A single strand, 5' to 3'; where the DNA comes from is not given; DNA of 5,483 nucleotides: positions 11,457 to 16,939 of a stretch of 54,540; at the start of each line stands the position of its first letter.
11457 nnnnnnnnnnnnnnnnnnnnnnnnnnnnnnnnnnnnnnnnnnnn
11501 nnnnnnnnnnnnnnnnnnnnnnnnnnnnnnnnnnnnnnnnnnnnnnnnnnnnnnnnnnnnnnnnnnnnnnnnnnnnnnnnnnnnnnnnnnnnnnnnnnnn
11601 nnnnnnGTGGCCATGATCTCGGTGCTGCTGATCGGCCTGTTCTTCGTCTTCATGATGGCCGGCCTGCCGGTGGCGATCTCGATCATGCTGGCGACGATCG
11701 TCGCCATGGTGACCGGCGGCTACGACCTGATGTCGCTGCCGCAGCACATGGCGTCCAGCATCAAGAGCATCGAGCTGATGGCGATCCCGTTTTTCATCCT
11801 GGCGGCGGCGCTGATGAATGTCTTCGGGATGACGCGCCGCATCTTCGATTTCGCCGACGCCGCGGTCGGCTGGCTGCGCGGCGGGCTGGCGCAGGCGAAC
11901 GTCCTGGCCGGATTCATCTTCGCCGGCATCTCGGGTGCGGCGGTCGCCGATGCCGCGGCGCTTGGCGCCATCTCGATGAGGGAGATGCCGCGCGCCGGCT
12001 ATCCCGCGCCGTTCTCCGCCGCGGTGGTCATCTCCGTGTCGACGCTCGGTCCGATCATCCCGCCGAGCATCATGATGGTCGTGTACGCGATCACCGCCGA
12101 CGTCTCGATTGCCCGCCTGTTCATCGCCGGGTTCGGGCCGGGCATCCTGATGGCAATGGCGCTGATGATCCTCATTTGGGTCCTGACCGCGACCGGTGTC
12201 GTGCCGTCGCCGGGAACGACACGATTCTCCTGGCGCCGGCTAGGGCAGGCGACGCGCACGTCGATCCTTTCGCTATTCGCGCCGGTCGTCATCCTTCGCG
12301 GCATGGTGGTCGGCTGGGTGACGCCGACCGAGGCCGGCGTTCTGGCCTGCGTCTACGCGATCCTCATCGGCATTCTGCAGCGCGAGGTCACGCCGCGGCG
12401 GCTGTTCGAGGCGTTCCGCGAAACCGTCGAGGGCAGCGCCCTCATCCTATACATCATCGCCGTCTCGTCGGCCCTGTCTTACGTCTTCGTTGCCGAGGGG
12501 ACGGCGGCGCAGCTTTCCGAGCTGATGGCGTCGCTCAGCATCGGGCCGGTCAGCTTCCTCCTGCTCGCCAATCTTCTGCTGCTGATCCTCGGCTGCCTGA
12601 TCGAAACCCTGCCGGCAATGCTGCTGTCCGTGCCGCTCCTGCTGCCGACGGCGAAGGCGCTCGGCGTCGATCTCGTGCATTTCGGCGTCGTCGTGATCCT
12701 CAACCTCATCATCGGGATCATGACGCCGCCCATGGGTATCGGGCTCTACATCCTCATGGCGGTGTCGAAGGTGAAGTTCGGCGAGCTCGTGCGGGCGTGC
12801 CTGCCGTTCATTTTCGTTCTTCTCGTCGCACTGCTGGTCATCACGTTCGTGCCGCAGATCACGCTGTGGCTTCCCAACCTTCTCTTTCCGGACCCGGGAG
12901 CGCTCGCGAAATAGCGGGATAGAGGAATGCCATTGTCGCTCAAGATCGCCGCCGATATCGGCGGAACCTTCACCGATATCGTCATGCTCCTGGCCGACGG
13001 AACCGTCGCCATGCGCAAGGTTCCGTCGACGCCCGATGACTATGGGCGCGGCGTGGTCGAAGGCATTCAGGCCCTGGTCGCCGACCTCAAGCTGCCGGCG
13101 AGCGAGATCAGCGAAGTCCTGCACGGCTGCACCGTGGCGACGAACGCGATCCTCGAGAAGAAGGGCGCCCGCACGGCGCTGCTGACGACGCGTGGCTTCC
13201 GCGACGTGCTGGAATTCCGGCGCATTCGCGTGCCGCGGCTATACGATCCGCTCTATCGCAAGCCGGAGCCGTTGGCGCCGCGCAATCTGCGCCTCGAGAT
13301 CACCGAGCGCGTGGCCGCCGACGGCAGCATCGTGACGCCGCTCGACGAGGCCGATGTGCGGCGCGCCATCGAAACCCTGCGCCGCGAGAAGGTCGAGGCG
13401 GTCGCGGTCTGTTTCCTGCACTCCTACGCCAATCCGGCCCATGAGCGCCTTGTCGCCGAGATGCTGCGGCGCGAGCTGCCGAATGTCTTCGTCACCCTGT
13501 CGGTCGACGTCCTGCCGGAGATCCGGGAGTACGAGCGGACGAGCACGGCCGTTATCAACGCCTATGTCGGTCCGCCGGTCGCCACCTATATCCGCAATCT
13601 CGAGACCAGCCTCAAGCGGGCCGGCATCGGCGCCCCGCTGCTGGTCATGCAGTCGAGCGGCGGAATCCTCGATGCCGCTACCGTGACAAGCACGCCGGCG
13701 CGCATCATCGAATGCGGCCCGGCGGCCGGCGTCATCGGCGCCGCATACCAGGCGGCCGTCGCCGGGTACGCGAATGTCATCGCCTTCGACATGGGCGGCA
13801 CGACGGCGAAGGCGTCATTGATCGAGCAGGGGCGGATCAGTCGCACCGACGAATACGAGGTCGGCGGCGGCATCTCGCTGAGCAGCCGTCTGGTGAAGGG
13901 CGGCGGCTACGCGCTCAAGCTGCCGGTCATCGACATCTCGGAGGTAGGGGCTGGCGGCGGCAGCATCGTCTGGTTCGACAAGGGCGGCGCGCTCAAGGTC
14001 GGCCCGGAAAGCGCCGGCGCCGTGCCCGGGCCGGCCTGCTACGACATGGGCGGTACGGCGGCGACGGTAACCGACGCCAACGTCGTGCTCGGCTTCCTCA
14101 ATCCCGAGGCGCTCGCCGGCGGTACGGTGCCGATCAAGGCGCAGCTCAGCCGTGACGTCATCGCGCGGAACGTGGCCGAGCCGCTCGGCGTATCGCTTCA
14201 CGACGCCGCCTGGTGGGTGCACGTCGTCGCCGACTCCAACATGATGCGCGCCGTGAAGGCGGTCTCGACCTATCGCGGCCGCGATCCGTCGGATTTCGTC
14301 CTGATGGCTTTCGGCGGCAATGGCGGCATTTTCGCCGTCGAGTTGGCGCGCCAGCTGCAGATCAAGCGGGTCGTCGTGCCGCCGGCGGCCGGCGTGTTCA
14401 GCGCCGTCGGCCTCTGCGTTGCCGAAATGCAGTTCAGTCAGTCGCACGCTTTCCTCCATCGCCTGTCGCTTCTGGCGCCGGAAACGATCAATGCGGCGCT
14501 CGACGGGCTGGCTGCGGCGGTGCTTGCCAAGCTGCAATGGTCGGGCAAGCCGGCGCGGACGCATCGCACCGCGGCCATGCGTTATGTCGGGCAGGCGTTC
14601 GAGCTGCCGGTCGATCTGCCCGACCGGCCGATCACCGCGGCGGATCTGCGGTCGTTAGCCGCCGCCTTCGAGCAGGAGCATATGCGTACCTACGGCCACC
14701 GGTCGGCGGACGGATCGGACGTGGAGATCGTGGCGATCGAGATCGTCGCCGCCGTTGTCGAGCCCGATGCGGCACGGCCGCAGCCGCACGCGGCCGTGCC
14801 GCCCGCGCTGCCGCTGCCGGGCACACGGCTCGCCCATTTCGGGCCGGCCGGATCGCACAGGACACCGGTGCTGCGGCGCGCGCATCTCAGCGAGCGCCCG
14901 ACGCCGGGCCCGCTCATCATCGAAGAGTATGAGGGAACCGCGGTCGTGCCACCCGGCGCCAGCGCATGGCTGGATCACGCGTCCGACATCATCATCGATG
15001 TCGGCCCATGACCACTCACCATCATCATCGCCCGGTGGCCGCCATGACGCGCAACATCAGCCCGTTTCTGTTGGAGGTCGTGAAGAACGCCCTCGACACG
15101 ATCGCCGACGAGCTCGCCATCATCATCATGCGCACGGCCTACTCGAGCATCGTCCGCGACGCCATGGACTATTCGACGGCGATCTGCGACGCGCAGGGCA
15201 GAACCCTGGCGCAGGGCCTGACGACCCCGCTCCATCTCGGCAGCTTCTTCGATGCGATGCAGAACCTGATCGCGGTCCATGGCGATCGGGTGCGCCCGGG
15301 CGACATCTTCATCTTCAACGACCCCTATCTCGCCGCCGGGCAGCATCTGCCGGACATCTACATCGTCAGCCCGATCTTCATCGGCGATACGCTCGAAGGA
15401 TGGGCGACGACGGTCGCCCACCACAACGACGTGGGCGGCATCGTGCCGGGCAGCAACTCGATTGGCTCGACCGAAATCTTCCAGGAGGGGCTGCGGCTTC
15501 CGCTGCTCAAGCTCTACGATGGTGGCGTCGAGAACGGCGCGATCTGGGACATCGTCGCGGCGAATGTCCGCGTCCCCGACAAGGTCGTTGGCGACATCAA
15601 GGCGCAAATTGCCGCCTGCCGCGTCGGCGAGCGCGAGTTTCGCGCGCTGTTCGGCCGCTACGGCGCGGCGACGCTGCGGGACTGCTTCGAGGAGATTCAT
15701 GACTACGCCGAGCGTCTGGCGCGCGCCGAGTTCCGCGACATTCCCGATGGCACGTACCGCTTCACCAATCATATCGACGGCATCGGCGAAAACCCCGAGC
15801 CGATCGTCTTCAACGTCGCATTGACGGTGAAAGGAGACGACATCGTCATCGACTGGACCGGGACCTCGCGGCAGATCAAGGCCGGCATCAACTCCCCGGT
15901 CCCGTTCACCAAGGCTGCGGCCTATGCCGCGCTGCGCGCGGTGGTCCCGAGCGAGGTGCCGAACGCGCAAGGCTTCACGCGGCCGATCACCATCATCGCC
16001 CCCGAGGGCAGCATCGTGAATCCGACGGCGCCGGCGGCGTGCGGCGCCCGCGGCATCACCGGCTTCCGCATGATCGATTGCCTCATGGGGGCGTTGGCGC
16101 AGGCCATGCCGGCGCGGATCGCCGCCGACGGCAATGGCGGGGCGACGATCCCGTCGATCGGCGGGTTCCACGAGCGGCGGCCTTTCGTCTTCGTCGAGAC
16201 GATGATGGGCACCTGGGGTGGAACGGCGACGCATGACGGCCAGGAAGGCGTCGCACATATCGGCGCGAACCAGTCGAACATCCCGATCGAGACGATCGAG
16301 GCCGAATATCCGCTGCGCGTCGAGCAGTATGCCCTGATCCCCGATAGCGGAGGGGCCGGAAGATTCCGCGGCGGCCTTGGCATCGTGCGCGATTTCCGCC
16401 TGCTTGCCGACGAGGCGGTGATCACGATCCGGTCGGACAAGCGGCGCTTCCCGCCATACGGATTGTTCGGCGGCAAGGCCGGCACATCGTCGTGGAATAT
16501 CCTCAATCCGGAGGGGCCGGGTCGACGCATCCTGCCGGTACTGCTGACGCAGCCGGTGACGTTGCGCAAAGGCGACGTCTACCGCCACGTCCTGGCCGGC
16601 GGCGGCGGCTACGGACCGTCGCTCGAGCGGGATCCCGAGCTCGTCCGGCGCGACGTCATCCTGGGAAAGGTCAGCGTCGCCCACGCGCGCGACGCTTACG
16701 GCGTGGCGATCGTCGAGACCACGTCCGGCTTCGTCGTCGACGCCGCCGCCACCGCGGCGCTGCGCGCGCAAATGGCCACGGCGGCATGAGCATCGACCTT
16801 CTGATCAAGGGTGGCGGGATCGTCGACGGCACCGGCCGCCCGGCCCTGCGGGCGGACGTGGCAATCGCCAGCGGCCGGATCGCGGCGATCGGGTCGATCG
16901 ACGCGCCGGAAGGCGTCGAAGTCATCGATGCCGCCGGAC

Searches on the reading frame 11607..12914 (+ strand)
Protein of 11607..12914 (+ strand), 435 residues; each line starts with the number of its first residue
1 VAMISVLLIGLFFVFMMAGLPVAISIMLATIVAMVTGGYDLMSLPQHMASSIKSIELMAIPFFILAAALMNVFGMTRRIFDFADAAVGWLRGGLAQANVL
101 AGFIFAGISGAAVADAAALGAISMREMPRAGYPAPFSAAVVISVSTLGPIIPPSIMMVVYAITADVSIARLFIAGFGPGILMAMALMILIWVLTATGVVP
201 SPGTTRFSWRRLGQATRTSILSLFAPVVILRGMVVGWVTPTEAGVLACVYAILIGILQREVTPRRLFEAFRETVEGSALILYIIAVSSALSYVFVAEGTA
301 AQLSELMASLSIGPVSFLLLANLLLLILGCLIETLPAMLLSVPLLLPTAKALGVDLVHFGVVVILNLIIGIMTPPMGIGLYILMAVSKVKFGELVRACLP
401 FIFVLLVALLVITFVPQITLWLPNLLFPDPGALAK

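Call 5: search_protein_families(library=pfam, proteins=[window:11607-12914:+])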
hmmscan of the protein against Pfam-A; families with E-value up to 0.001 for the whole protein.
window:11607-12914:+ (435 aa): 1 family
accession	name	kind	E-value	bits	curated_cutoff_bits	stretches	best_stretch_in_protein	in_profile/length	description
PF06808.19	DctM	-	5.8e-108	361.8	23.8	1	9-418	1-413/413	Tripartite ATP-independent periplasmic transporter, DctM component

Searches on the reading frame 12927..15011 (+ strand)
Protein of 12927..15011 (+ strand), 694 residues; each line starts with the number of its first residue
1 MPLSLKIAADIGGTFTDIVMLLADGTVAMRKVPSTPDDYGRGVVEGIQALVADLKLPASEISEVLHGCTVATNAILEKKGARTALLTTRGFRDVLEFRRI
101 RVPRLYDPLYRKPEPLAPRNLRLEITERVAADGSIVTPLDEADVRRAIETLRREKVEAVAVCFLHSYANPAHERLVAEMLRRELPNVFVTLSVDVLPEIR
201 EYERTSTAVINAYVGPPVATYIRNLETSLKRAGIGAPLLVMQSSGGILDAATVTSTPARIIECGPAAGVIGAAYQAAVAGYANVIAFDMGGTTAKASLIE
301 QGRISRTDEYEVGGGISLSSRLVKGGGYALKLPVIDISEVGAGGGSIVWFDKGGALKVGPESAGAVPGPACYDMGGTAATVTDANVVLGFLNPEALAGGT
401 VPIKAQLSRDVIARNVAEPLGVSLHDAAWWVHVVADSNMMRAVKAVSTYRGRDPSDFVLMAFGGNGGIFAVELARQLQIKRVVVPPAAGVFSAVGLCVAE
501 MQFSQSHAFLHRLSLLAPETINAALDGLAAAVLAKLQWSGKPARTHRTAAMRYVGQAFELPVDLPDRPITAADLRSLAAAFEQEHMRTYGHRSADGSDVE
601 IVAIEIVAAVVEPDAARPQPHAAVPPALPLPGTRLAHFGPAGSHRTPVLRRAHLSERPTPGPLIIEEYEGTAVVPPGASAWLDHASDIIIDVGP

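Call 5: search_protein_families(library=pfam, proteins=[window:12927-15011:+])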
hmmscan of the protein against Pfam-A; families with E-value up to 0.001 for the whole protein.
window:12927-15011:+ (694 aa): 3 families
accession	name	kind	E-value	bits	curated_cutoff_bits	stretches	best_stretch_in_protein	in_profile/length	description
PF01968.24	Hydantoinase_A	-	3.4e-91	305.9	22.9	1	204-502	1-288/291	Hydantoinase/oxoprolinase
PF05378.19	Hydant_A_N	-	7e-56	189.2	25.2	1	6-183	1-175/176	Hydantoinase/oxoprolinase N-terminal region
PF19278.4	Hydant_A_C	-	2.4e-08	34.1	21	1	518-684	11-184/193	Hydantoinase/oxoprolinase C-terminal domain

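Call 7: search_protein_families(library=ncbifam, proteins=[window:12927-15011:+], max_evalue=0.00001)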
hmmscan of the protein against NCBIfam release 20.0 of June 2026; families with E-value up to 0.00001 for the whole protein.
window:12927-15011:+ (694 aa): 3 families
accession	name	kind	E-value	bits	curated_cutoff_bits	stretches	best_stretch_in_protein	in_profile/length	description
NF050156.1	CapLactmsAlpCapA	equivalog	2.8e-153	511.8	1000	1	7-686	3-681/689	caprolactamase subunit alpha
NF042975.2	AcphenoCarb_ApcC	equivalog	1.4e-94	317.7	1500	1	7-503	11-507/733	acetophenone carboxylase subunit gamma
NF042960.1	AcphenoCarb_ApcA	equivalog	4.2e-57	193.8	1250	1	126-537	106-509/658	acetophenone carboxylase subunit alpha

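Call 32: search_solved_structures(query=window:12927-15011:+, max_evalue=0.001)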
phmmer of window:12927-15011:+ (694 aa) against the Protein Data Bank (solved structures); distinct sequences matched with E-value up to 0.001: 6.
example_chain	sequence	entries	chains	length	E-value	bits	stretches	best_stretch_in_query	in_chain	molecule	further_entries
7hk5_A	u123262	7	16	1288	5.8e-132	444.6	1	6-690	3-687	N-methylhydantoinase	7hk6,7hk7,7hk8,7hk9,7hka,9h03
6yra_A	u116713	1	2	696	1e-108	367.7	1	6-685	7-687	5-oxoprolinase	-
5l9w_B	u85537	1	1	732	2.7e-87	297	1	7-683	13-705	Acetophenone carboxylase gamma subunit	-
5m45_B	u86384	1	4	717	9.7e-72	245.6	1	8-683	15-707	Acetone carboxylase beta subunit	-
5svb_B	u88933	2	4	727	1.4e-71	245.1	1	8-683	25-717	Acetone carboxylase beta subunit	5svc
5l9w_b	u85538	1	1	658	3e-48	168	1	8-502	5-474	Acetophenone carboxylase alpha subunit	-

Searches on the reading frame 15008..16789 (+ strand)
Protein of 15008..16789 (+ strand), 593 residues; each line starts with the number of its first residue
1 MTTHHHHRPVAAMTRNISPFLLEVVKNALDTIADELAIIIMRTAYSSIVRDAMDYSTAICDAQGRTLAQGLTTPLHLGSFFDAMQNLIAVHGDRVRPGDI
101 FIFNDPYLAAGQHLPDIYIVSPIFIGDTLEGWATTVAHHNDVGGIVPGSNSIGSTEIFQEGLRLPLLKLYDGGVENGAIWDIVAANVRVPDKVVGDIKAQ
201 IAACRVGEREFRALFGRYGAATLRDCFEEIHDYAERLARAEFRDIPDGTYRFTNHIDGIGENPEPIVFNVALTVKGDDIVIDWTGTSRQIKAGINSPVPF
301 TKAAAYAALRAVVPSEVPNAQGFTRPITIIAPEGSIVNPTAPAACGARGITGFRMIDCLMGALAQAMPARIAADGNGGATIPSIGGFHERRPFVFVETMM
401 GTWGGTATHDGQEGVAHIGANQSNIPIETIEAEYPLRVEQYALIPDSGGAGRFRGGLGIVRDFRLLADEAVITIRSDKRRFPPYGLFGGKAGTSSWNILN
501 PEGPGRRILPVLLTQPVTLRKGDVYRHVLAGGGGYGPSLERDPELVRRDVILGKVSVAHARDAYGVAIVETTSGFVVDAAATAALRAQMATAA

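Call 5: search_protein_families(library=pfam, proteins=[window:15008-16789:+])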
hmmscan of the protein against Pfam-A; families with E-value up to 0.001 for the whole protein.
window:15008-16789:+ (593 aa): 1 family
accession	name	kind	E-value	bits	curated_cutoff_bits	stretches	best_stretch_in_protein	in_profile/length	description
PF02538.19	Hydantoinase_B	-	6.2e-171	569.8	26.8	1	19-537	2-518/519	Hydantoinase B/oxoprolinase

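Call 7: search_protein_families(library=ncbifam, proteins=[window:15008-16789:+], max_evalue=0.00001)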
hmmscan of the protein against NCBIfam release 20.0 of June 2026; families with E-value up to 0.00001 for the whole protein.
window:15008-16789:+ (593 aa): 2 families
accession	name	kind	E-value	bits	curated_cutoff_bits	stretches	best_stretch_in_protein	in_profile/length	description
NF050157.1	CapLactmsBetCapB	equivalog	1.6e-90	304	1000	1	18-585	2-574/577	caprolactamase subunit beta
NF042976.1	AcphenoCarb_ApcD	equivalog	1.6e-34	119.3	1500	1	11-493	23-519/685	acetophenone carboxylase subunit delta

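Call 31: search_solved_structures(query=window:15008-16789:+, max_evalue=0.001)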
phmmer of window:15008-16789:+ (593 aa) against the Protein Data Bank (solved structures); distinct sequences matched with E-value up to 0.001: 5.
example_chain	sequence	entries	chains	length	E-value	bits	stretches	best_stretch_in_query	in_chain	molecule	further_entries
7hk5_A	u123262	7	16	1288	3.6e-95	323.1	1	15-587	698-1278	N-methylhydantoinase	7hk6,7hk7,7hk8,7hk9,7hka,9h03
6yra_B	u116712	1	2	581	2.2e-69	237.9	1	16-587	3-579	Hydantoinase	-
5l9w_A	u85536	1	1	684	1.8e-31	112.7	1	16-491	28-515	Acetophenone carboxylase delta subunit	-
5m45_A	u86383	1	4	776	1.5e-18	70.1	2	42-494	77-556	Acetone carboxylase alpha subunit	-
5svb_A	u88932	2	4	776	1.9e-18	69.7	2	42-494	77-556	Acetone carboxylase alpha subunit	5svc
